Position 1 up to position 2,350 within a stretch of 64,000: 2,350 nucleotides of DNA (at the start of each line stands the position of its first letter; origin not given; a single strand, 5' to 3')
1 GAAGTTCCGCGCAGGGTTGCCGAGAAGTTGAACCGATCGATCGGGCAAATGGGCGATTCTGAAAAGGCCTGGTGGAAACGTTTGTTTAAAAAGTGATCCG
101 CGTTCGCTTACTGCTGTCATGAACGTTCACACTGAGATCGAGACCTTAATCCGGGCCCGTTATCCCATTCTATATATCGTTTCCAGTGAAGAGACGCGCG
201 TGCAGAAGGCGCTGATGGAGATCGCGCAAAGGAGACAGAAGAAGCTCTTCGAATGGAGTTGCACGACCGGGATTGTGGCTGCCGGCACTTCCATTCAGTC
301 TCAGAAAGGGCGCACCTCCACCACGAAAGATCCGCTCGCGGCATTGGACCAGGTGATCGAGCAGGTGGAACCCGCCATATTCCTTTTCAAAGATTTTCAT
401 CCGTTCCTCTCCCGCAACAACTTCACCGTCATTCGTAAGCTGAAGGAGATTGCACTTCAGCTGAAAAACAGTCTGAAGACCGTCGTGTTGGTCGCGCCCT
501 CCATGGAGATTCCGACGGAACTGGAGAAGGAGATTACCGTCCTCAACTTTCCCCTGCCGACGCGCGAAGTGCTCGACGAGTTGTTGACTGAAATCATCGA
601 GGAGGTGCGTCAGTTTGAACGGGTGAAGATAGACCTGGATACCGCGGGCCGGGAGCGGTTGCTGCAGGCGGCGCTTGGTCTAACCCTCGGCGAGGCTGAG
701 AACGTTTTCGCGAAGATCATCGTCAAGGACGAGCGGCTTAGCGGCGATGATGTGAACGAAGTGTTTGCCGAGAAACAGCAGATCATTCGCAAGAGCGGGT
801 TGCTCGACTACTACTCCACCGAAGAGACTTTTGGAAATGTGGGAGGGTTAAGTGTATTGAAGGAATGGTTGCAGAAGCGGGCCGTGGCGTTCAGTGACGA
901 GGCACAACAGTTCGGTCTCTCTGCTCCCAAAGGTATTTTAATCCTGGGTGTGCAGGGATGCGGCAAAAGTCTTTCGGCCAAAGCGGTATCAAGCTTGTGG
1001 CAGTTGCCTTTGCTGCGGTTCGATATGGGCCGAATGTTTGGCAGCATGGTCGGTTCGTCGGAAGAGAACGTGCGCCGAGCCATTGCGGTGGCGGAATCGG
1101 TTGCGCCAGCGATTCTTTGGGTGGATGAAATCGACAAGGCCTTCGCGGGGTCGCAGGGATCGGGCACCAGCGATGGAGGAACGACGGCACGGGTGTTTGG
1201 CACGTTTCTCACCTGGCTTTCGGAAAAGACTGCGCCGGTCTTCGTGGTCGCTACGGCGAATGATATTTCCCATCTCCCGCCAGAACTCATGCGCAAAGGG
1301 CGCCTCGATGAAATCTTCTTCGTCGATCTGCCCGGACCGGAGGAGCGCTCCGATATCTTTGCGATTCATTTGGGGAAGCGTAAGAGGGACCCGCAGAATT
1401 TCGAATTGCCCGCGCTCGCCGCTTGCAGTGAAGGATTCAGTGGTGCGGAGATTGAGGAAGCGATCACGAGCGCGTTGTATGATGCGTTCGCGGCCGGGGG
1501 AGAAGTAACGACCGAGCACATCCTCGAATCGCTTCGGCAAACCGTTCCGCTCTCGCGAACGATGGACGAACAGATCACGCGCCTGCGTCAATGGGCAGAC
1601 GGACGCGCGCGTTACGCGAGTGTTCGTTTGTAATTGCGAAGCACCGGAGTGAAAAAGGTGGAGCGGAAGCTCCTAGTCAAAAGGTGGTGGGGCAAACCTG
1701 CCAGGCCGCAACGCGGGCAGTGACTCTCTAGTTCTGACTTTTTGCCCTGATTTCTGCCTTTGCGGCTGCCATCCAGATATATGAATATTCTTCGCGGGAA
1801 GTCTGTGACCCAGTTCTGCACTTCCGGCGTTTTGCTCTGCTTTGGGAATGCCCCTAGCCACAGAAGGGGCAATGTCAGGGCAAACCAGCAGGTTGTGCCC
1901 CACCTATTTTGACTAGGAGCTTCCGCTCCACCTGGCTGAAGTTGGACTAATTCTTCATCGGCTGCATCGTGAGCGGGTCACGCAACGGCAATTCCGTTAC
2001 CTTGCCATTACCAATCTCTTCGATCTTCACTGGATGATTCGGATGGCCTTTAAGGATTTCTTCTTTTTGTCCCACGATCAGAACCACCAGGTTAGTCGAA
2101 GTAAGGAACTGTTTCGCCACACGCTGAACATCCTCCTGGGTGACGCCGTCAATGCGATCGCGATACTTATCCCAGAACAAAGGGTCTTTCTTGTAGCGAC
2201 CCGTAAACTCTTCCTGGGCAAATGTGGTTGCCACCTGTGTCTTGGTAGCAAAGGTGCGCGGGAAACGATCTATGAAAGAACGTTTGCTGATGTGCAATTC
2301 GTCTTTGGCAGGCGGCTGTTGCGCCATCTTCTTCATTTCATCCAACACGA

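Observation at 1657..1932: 276-bp MITE-like element with 45-bp near-perfect terminal inverted repeats between convergent genes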

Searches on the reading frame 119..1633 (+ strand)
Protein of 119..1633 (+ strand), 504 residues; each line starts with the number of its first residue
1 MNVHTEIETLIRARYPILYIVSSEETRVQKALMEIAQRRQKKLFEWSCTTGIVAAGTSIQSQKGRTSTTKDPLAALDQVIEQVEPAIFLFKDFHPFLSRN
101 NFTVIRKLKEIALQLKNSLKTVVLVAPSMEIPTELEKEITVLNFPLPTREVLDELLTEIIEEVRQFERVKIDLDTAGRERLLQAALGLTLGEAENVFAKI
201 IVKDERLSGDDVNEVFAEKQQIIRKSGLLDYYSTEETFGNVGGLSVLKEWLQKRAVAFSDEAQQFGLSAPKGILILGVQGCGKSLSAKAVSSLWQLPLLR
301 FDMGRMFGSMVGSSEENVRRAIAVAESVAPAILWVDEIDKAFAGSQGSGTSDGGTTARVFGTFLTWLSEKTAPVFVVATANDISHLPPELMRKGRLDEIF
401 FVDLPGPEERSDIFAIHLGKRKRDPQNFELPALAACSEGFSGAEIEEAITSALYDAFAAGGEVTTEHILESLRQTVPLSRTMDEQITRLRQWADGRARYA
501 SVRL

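Call 11: search_protein_families(library=pfam, proteins=[window:119-1633:+], max_evalue=0.01)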
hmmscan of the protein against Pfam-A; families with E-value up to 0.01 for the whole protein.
window:119-1633:+ (504 aa): 2 families
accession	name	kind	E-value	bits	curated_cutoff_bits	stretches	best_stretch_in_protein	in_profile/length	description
PF00004.35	AAA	-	3e-27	96.1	21.2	1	273-403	1-130/131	ATPase family associated with various cellular activities (AAA)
PF17862.7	AAA_lid_3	-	7.8e-06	25.8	27.2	1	428-467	2-42/45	AAA+ lid domain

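Call 12: find_encoding_contigs(protein=window:119-1633:+, flank=6000, max_places=10)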
Protein window:119-1633:+ (504 aa): 1 contig read that carries it; 1 place shown.
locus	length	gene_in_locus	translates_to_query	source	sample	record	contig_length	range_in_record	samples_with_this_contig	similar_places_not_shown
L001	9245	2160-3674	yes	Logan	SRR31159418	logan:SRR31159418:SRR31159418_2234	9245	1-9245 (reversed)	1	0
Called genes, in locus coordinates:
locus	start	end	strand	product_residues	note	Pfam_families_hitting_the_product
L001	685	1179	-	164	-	PF06892:Phage_CP76 (weak)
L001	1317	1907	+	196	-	PF04542:Sigma70_r2, PF08281:Sigma70_r4_2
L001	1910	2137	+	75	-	-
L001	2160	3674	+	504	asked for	PF00004:AAA, PF17862:AAA_lid_3 (weak)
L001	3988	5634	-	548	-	PF00675:Peptidase_M16 (weak), PF05193:Peptidase_M16_C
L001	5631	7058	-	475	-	PF00675:Peptidase_M16 (weak), PF05193:Peptidase_M16_C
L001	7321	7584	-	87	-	-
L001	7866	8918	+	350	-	-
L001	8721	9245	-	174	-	?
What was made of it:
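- The gene caller used for the Logan contig called no gene here (call 12).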

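Call 14: find_homologous_proteins(query=window:119-1633:+, max_evalue=1e-30)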
Query window:119-1633:+ (504 aa): 8000 proteins with E <= 1e-30 among 8000 candidates; the best 120 are listed.
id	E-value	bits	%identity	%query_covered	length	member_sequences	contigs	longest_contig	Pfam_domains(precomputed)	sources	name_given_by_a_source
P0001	0.0e+0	1100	100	100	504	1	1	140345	PF00004.36,PF17862.8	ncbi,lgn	-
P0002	1.1e-277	940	84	100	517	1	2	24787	PF00004.36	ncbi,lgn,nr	ncbi:MAG: AAA family ATPase [Verrucomicrobia bacterium]|nr:AAA family ATPase [Verrucomicrobiota bact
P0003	4.4e-272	921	83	100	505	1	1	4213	PF00004.36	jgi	jgi:hypothetical protein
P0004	2.1e-271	919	83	100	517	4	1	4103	PF00004.36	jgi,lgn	-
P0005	2.9e-271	919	82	100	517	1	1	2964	PF00004.36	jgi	jgi:hypothetical protein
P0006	5.0e-271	918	83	100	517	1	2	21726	PF00004.36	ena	-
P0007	2.2e-269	912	82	100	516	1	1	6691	PF00004.36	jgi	jgi:adenylate kinase family enzyme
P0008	4.0e-269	911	82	100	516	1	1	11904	PF00004.36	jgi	jgi:SpoVK/Ycf46/Vps4 family AAA+-type ATPase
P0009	2.7e-268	909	82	100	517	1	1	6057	PF00004.36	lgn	-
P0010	4.1e-268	908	81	100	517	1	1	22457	PF00004.36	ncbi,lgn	ncbi:MAG: AAA family ATPase [Verrucomicrobiota bacterium]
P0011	4.0e-267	905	81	100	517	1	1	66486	PF00004.36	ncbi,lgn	-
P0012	4.4e-267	905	82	100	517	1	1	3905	PF00004.36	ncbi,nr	ncbi:MAG: AAA family ATPase [Verrucomicrobiota bacterium]|nr:AAA family ATPase [Verrucomicrobiota ba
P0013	1.0e-266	904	82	100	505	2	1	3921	PF00004.36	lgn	-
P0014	9.6e-266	900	82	100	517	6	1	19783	PF00004.36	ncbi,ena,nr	ncbi:MAG: ATPase [Verrucomicrobia bacterium]|nr:MAG: ATPase [Verrucomicrobiota bacterium]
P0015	1.0e-265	900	80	100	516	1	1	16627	PF00004.36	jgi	jgi:hypothetical protein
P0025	5.6e-264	894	81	100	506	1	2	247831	PF00004.36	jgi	jgi:ATP-dependent 26S proteasome regulatory subunit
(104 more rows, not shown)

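Call 16: find_encoding_contigs(protein=P0002, flank=4000, max_places=3)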
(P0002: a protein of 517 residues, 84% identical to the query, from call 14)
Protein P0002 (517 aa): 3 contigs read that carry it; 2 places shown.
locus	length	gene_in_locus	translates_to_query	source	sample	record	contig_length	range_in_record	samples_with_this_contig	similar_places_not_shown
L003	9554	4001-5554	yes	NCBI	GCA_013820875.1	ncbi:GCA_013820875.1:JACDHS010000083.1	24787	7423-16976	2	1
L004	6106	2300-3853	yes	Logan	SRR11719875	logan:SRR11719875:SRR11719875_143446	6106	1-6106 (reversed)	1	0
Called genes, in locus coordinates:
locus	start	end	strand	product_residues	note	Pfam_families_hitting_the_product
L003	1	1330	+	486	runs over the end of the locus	PF13522:GATase_6, PF13537:GATase_7, PF00156:Pribosyltran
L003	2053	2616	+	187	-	PF04542:Sigma70_r2, PF08281:Sigma70_r4_2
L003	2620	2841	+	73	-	-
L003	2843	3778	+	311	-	PF04055:Radical_SAM, PF13353:Fer4_12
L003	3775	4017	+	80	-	-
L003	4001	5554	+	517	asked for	PF00004:AAA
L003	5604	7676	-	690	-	PF13174:TPR_6 (faint), PF25275:Golvesin_C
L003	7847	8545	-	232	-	PF00072:Response_reg, PF00486:Trans_reg_C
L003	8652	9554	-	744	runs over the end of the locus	PF00512:HisKA, PF02518:HATPase_c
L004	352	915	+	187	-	PF04542:Sigma70_r2, PF08281:Sigma70_r4_2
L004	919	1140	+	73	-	-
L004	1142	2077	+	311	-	PF04055:Radical_SAM, PF13353:Fer4_12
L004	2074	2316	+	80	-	-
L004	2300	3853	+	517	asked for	PF00004:AAA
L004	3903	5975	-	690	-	PF13174:TPR_6 (faint), PF25275:Golvesin_C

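Call 17: find_encoding_contigs(protein=P0006, flank=4000, max_places=3)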
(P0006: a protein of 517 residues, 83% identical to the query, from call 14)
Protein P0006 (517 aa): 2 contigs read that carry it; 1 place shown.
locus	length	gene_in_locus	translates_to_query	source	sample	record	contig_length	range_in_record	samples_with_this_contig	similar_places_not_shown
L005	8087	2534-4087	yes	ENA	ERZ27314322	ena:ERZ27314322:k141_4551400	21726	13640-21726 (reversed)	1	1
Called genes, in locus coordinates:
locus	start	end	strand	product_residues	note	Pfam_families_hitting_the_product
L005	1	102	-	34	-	?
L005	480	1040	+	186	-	PF04542:Sigma70_r2, PF08281:Sigma70_r4_2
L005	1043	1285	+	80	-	-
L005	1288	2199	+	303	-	PF04055:Radical_SAM, PF13353:Fer4_12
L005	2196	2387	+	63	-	-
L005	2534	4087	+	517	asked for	PF00004:AAA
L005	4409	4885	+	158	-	-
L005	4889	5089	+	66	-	PF11211:DUF2997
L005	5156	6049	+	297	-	-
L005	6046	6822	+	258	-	PF13429:TPR_15, PF13431:TPR_17 (faint), PF00515:TPR_1 (faint), PF07719:TPR_2 (faint), PF13181:TPR_8 (faint), PF13371:TPR_9 (faint), PF13432:TPR_16, PF14559:TPR_19, +4 more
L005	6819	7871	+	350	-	PF00437:T2SSE, PF13401:AAA_22 (weak), PF13604:AAA_30 (faint), PF20720:nSTAND3 (weak), PF13238:AAA_18 (faint)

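Call 18: find_encoding_contigs(protein=P0011, flank=4000, max_places=3)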
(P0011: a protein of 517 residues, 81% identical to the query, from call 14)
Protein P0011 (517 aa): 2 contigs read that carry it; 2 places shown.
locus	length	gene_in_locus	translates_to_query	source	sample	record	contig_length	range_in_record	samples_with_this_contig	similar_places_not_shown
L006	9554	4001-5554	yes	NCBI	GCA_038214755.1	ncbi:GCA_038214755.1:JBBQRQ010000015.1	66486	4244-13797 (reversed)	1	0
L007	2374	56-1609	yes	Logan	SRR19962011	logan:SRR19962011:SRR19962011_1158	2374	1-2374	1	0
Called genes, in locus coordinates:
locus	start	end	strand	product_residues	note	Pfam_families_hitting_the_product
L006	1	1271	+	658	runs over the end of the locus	PF05226:CHASE2, PF00069:Pkinase, PF07714:PK_Tyr_Ser-Thr (weak)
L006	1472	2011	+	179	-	PF04542:Sigma70_r2, PF08281:Sigma70_r4_2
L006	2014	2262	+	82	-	-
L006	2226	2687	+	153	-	-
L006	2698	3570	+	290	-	PF04055:Radical_SAM, PF13353:Fer4_12 (weak)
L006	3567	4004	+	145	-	-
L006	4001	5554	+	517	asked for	PF00004:AAA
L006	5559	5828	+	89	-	-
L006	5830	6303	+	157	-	PF06868:DUF1257 (weak)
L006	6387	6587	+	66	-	PF11211:DUF2997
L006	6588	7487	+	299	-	-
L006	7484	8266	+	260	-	PF13429:TPR_15 (weak), PF00515:TPR_1 (faint), PF07719:TPR_2 (faint), PF13428:TPR_14 (faint), PF13432:TPR_16 (weak), PF14559:TPR_19 (weak), PF13431:TPR_17 (faint), PF14559:TPR_19 (weak)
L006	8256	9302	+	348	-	PF00437:T2SSE, PF13604:AAA_30 (faint), PF13401:AAA_22 (weak)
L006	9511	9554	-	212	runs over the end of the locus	PF02535:Zip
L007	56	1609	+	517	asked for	PF00004:AAA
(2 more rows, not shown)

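Call 68: find_encoding_contigs(protein=P0003, flank=4000, max_places=2)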
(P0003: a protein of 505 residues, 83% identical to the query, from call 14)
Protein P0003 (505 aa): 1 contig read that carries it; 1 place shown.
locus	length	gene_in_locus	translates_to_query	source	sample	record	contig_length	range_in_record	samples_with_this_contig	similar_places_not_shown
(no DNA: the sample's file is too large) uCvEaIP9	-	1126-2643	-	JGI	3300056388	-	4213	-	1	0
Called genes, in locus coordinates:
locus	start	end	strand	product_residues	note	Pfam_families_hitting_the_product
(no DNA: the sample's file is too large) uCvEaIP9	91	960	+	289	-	PF04055:Radical_SAM, PF13353:Fer4_12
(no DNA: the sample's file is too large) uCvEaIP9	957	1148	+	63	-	-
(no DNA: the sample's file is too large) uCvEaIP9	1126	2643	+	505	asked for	PF00004:AAA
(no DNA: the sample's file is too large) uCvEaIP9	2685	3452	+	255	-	PF13429:TPR_15, PF13428:TPR_14 (faint), PF23914:TPR_CcmH_CycH (faint), PF00515:TPR_1 (faint), PF07719:TPR_2 (faint), PF13432:TPR_16 (weak), PF14559:TPR_19 (weak), PF13431:TPR_17 (faint)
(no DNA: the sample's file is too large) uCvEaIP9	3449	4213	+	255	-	?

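Call 69: find_encoding_contigs(protein=P0025, flank=4000, max_places=2)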
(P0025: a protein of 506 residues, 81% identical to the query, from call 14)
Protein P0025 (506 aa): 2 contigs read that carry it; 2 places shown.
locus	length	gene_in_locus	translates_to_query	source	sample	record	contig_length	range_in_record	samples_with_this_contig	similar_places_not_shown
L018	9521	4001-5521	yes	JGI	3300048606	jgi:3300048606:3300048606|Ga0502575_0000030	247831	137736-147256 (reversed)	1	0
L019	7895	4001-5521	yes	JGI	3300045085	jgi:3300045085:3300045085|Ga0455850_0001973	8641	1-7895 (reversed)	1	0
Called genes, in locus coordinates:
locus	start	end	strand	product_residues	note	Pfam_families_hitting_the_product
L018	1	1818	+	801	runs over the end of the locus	PF02190:LON_substr_bdg, PF00004:AAA, PF07728:AAA_5, PF22667:Lon_lid, PF05362:Lon_C, PF13541:ChlI (weak)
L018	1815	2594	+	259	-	PF17131:TP_0789-like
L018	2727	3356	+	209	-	PF04542:Sigma70_r2, PF08281:Sigma70_r4_2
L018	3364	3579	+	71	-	-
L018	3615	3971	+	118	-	-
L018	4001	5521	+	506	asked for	PF00004:AAA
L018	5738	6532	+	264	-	PF13429:TPR_15, PF07719:TPR_2 (faint), PF12895:ANAPC3 (faint), PF13431:TPR_17 (faint), PF00515:TPR_1 (faint), PF13414:TPR_11 (weak), PF13432:TPR_16, PF14559:TPR_19, +3 more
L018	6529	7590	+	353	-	PF13401:AAA_22 (faint), PF00437:T2SSE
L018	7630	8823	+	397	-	PF13174:TPR_6 (faint), PF13432:TPR_16 (faint)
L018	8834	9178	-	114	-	-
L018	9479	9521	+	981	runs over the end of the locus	PF26550:Tricorn_2nd (faint), PF07676:PD40, PF26549:Tricorn_N, PF07676:PD40, PF04389:Peptidase_M28, PF00595:PDZ (weak), PF13180:PDZ_2, PF17820:PDZ_6, +1 more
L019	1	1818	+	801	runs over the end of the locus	PF02190:LON_substr_bdg, PF00004:AAA, PF07728:AAA_5, PF22667:Lon_lid, PF05362:Lon_C, PF13541:ChlI (weak)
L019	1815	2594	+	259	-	PF17131:TP_0789-like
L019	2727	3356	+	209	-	PF04542:Sigma70_r2, PF08281:Sigma70_r4_2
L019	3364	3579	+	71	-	-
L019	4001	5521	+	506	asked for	PF00004:AAA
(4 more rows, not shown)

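Call 77: search_protein_families(library=pfam, proteins=[L001:685-1179:-, L001:1317-1907:+, L001:1910-2137:+], max_evalue=0.001)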
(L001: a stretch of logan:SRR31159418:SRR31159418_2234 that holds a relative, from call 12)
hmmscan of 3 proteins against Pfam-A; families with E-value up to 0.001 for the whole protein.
L001:685-1179:- (164 aa): 1 family
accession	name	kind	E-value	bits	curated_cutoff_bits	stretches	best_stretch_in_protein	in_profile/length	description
PF06892.16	Phage_CP76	-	4.7e-07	30.2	26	1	15-127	17-128/146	Phage regulatory protein CII (CP76)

L001:1317-1907:+ (196 aa): 2 families
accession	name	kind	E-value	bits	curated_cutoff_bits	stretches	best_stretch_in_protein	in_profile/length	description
PF04542.20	Sigma70_r2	-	9e-15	54.7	24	1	37-97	1-63/71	Sigma-70 region 2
PF08281.18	Sigma70_r4_2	-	1.3e-10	41.2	25.7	1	136-187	2-53/54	Sigma-70, region 4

L001:1910-2137:+ (75 aa): 0 families

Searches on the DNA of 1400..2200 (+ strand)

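Call 7: search_rna_families(source=window, start=1400, end=2200, threshold=evalue, max_evalue=1)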
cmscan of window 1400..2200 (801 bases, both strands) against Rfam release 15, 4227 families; matches with E-value up to 1: 0.
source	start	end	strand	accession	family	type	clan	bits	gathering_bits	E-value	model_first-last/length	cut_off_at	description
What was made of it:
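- On Any curated RNA family (Rfam 15): No match at E<=1 in 1400-2200 on either strand (call 7).
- No Rfam family matches at E<=1 (call 7).
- Tried and rejected: Known RNA family, retron RNA or group II intron: no Rfam hit (call 7) and no reverse transcriptase nearby.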

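Call 23: search_dna_similar(query=window:1640-1946:+, collection=plasmids, mode=distant, max_evalue=0.01)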
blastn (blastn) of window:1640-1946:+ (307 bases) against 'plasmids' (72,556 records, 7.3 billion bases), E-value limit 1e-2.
No match.

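Call 24: search_dna_similar(query=window:1640-1946:+, collection=phages, mode=distant, max_evalue=0.01)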
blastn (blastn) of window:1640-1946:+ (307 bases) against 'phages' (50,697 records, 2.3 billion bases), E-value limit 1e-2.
No match.
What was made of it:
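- Tried and rejected: blastn in 'distant' mode against plasmids and phages (calls 23, 24).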
